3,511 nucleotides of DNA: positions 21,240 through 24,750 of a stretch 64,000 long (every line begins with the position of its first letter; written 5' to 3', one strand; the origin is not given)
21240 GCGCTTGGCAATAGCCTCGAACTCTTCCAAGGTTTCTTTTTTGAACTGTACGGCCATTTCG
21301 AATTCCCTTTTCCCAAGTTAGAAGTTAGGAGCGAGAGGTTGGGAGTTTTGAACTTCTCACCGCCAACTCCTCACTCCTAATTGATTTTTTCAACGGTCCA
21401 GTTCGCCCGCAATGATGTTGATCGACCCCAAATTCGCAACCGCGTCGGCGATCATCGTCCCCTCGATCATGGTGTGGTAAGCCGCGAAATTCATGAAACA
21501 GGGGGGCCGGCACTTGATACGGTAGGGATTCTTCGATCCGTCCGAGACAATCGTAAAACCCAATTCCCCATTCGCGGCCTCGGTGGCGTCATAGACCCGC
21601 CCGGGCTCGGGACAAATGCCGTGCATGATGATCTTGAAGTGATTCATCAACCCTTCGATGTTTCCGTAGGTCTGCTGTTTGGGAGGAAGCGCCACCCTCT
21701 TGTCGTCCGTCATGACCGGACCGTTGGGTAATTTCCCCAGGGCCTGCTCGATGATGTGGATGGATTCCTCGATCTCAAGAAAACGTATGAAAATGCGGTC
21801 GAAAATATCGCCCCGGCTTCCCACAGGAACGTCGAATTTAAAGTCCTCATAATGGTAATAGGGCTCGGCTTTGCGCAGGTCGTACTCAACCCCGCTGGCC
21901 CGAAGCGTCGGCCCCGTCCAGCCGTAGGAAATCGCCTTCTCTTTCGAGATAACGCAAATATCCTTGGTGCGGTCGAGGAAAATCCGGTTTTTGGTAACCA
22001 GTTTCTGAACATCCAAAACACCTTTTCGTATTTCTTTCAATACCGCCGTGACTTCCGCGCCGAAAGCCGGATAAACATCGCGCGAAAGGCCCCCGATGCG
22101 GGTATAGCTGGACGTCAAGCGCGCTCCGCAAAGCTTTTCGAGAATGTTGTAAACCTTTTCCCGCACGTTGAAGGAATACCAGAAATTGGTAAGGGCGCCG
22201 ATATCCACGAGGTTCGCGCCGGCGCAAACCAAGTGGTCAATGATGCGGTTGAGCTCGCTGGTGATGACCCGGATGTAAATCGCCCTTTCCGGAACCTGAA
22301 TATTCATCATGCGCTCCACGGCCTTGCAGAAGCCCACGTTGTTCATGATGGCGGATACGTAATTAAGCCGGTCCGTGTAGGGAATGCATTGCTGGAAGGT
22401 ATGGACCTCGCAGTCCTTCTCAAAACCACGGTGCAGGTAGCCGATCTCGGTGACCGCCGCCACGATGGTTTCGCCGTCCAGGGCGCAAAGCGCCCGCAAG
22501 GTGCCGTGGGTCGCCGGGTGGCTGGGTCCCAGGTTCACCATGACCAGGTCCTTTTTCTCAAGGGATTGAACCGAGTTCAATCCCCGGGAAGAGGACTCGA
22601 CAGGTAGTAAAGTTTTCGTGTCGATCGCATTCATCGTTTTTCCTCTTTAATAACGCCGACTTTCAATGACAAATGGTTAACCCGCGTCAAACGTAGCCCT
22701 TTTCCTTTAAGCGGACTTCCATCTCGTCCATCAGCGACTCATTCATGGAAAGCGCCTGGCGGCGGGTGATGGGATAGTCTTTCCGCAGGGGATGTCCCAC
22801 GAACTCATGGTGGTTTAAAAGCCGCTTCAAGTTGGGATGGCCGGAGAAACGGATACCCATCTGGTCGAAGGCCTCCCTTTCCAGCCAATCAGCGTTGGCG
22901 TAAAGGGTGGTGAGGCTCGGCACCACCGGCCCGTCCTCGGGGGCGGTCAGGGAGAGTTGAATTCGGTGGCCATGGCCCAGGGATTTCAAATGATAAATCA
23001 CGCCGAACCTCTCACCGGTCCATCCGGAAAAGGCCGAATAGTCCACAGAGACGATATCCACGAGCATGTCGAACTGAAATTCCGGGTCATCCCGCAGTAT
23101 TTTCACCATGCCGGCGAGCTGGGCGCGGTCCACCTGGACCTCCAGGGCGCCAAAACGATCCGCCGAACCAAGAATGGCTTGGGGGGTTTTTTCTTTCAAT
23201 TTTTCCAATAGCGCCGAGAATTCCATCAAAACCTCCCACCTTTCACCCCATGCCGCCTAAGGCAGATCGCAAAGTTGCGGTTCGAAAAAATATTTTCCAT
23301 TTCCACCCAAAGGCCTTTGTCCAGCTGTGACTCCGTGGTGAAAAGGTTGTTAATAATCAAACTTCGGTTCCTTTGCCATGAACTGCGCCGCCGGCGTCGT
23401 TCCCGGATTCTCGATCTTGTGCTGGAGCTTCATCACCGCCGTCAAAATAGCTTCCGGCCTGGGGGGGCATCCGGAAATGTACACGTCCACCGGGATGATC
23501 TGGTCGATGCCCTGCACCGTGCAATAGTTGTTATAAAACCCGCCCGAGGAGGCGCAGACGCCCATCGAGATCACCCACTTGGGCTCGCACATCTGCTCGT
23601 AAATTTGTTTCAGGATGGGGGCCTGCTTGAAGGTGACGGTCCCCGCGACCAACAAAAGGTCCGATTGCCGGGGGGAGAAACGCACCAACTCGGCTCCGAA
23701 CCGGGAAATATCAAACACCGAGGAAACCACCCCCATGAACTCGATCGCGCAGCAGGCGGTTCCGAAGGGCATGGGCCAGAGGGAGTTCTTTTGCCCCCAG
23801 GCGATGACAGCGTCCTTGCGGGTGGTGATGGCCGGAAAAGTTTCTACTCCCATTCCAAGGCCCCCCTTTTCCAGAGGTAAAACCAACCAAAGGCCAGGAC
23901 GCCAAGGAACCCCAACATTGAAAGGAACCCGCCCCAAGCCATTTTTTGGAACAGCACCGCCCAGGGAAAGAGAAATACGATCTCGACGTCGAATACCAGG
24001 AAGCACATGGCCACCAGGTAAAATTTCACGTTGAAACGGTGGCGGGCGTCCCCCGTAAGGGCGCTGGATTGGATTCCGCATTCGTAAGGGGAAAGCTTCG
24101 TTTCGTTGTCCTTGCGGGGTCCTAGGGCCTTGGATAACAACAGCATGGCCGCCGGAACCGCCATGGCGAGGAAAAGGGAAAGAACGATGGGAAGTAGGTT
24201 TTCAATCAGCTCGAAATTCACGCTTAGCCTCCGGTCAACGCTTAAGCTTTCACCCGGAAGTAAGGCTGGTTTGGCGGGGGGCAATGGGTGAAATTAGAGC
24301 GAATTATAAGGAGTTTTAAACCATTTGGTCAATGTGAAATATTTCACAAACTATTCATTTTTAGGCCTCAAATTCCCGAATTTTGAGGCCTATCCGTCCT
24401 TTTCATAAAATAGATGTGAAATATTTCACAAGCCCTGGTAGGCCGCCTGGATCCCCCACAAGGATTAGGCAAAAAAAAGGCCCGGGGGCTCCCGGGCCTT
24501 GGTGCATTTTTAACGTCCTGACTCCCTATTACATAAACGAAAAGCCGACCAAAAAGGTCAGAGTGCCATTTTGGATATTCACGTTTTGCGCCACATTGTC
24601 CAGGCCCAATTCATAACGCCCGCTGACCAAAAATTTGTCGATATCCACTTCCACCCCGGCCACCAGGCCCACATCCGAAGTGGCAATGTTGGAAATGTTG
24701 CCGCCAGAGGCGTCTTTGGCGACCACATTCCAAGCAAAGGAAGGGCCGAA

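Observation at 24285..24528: Two identical perfect CRP/FNR-type palindromes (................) upstream of the complex I operon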

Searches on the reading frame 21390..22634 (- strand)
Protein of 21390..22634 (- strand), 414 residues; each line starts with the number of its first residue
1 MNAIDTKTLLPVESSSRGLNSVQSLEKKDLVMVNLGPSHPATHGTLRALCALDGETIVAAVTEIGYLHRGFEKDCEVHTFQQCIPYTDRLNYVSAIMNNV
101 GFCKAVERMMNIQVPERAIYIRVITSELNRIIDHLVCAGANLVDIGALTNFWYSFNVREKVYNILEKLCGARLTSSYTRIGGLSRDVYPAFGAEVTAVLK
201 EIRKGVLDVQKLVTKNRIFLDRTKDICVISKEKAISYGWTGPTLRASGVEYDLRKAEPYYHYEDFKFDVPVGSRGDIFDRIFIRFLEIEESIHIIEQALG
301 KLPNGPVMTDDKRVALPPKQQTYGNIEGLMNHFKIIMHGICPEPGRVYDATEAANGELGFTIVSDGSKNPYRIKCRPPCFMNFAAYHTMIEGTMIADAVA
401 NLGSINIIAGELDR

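Call 12: find_encoding_contigs(protein=window:21390-22634:-, flank=10000, max_places=6)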
Protein window:21390-22634:- (414 aa): 12 contigs read that carry it; 6 places shown.
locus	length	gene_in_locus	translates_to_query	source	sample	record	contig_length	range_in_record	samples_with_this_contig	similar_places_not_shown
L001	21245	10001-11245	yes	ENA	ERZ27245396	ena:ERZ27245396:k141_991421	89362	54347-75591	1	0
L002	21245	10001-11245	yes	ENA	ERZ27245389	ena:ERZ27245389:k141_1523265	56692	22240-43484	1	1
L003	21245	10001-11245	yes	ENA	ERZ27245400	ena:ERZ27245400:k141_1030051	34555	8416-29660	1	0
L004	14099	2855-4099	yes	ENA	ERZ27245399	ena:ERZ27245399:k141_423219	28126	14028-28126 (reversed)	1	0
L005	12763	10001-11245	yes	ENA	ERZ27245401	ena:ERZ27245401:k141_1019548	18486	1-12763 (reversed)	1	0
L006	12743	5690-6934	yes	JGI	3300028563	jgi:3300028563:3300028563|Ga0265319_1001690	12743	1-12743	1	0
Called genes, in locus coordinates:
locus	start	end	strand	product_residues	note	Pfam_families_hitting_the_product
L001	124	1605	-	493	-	PF00005:ABC_tran, PF13304:AAA_21 (faint), PF09821:AAA_assoc_C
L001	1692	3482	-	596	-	PF00528:BPD_transp_1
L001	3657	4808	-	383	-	PF02417:Chromate_transp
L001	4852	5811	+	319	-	PF07485:DUF1529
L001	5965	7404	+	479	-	PF03446:NAD_binding_2, PF00393:6PGD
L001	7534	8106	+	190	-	PF13505:OMP_b-brl, PF13568:OMP_b-brl_2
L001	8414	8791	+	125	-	PF00507:Oxidored_q4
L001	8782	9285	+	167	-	PF01058:Oxidored_q6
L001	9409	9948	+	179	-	PF00329:Complex1_30kDa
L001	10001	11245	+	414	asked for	PF00346:Complex1_49kDa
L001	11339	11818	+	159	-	PF01257:2Fe-2S_thioredx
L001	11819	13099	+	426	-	PF01512:Complex1_51K, PF10589:NADH_4Fe-4S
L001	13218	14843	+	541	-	PF00111:Fer2, PF13510:Fer2_4, PF10588:NADH-G_4Fe-4S_3, PF22117:Fer4_Nqo3, PF04879:Molybdop_Fe4S4, PF22151:Fer4_NDSU1, PF00384:Molybdopterin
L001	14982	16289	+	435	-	PF00146:NADHdh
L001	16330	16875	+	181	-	PF13183:Fer4_8 (faint), PF13534:Fer4_17 (faint), PF14697:Fer4_21 (faint), PF12797:Fer4_2 (faint), PF13237:Fer4_10 (weak), PF12838:Fer4_7, PF13187:Fer4_9, PF00037:Fer4, +2 more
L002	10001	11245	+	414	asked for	PF00346:Complex1_49kDa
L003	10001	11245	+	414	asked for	PF00346:Complex1_49kDa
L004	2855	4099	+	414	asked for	PF00346:Complex1_49kDa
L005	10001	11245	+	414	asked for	PF00346:Complex1_49kDa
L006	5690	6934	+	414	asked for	PF00346:Complex1_49kDa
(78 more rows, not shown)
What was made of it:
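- The target operon contains the NADH-oxidising NuoEFG module (call 12), so an NADH-sensing input makes physiological sense.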

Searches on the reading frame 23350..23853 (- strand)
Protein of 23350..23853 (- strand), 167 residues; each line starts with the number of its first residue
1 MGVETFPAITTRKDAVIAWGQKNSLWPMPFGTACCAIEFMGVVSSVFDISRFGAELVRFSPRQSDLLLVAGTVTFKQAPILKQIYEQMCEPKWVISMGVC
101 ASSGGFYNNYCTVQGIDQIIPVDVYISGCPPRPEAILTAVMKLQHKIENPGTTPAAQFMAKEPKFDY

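Call 13: find_related_loci(query=window:23350-23853:-, collection=genome_contigs, flank=10000)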
Query window:23350-23853:- (167 aa) in genome_contigs; peptide patterns used: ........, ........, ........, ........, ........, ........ (x = any residue, [..] = any of these).
600 stretches matched a pattern (row limit reached: there are more); 598 encode a relative of the query (tblastn E <= 1e-3); the best 80 are kept; 80 distinct loci.
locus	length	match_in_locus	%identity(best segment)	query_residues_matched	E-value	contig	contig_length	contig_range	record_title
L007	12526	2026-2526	93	1-167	2e-107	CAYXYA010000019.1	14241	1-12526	MAG TPA_asm: uncultured bacterium isolate SRP269290_co5_40 genome assembly, contig: NODE_1345_length_14241_cov_8.813055,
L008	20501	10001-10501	86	1-167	6e-98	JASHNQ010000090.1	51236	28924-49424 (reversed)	MAG: candidate division FCPU426 bacterium isolate JOPF001 JOPF_AWAY_contig_1274931, whole genome shotgun sequence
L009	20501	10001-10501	80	1-167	2e-92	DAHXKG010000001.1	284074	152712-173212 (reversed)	MAG TPA_asm: candidate division FCPU426 bacterium isolate clean255 NODE_1_length_284074_cov_5.904583, whole genome shotg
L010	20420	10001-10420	78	9-148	2e-78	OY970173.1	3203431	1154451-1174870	MAG: Candidatus Latescibacteria bacterium isolate MFD02242.bin.1.32 genome assembly, chromosome: 1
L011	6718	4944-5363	79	9-148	4e-78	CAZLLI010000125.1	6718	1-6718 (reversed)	MAG TPA_asm: uncultured bacterium isolate SRP173033_co3_72 genome assembly, contig: NODE_16691_length_6718_cov_10.114213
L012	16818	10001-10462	73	9-164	1e-77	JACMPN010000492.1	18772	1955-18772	MAG: Candidatus Sericytochromatia bacterium isolate LF-bin-346 FL-bin-346-contig-k141_2117774, whole genome shotgun sequ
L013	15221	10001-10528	65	1-165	3e-77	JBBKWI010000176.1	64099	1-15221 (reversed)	MAG: Candidatus Sericytochromatia bacterium isolate metabat_bins.305 k119_1539254, whole genome shotgun sequence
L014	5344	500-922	77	9-149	1e-76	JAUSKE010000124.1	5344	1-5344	MAG: Deltaproteobacteria bacterium isolate E14_metabat.bin.352 E14_k141_1752227, whole genome shotgun sequence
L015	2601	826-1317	70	1-156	2e-77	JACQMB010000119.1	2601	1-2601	MAG: Deltaproteobacteria bacterium isolate NC_groundwater_1218_Ag_S-0.1um_53_77 S_p1_S3_coassembly_k141_1955410, whole g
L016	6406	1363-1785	76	9-149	2e-76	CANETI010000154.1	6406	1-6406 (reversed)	MAG: Planctomycetota bacterium isolate CH-Jul18-104 genome assembly, contig: CH-Jul18-C23952, whole genome shotgun seque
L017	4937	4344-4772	78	9-150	6e-76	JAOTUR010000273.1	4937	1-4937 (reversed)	MAG: Candidatus Krumholzibacteriia bacterium isolate 13_May_SF_Bin18 13_May_SF_Bin18_scaffold_17611_c1, whole genome sho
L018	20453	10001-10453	74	1-148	7e-76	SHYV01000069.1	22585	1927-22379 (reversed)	MAG: Myxococcales bacterium isolate Baikal-deep-G128 BACOMB-C10786, whole genome shotgun sequence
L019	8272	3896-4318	78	9-149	2e-75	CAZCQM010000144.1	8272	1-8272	MAG TPA_asm: uncultured bacterium isolate SRP214966_co3_155 genome assembly, contig: NODE_15293_length_8272_cov_4.199465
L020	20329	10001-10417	78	9-147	3e-75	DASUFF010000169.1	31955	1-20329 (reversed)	MAG TPA_asm: bacterium isolate SMAG_U1372 k141_119847, whole genome shotgun sequence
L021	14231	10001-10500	82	1-167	2e-74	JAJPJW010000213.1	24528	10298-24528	MAG: Proteobacteria bacterium isolate Centralia_MAG_561 k107_1464010, whole genome shotgun sequence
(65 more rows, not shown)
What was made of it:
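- The organism belongs to an uncultured candidate phylum (call 13).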

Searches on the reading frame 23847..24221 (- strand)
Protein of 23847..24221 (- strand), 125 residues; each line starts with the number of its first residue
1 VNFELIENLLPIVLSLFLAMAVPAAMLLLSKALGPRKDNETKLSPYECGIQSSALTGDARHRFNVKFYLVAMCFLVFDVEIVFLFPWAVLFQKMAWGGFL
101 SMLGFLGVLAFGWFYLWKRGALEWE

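Call 11: search_protein_families(library=pfam, proteins=[window:23847-24221:-], max_evalue=0.01)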
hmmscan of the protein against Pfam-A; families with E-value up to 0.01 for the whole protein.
window:23847-24221:- (125 aa): 1 family
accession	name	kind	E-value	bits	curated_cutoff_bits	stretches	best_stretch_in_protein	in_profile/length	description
PF00507.24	Oxidored_q4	-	5.8e-37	126.3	23.3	1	25-124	3-99/99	NADH-ubiquinone/plastoquinone oxidoreductase, chain 3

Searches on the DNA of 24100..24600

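Call 47: search_rna_families(source=window, start=24100, end=24600, threshold=evalue, max_evalue=1)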
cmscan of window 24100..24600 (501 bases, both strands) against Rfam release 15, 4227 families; matches with E-value up to 1: 1.
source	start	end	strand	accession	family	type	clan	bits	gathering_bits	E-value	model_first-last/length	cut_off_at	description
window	24471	24574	-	RF01859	Phe_leader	Cis-reg; leader;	-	27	55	0.021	1-125/125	no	Phenylalanine leader peptide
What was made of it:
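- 24222..24296 (-): Predicted nuoA 5' UTR, with the GGAGG Shine-Dalgarno at 24232-24228. A possible 5' stem pairs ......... (24294-24286) with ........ (24255-24248). No Rfam family reaches its threshold (call 47).
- Tried and rejected: I rejected it as chance (call 47).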
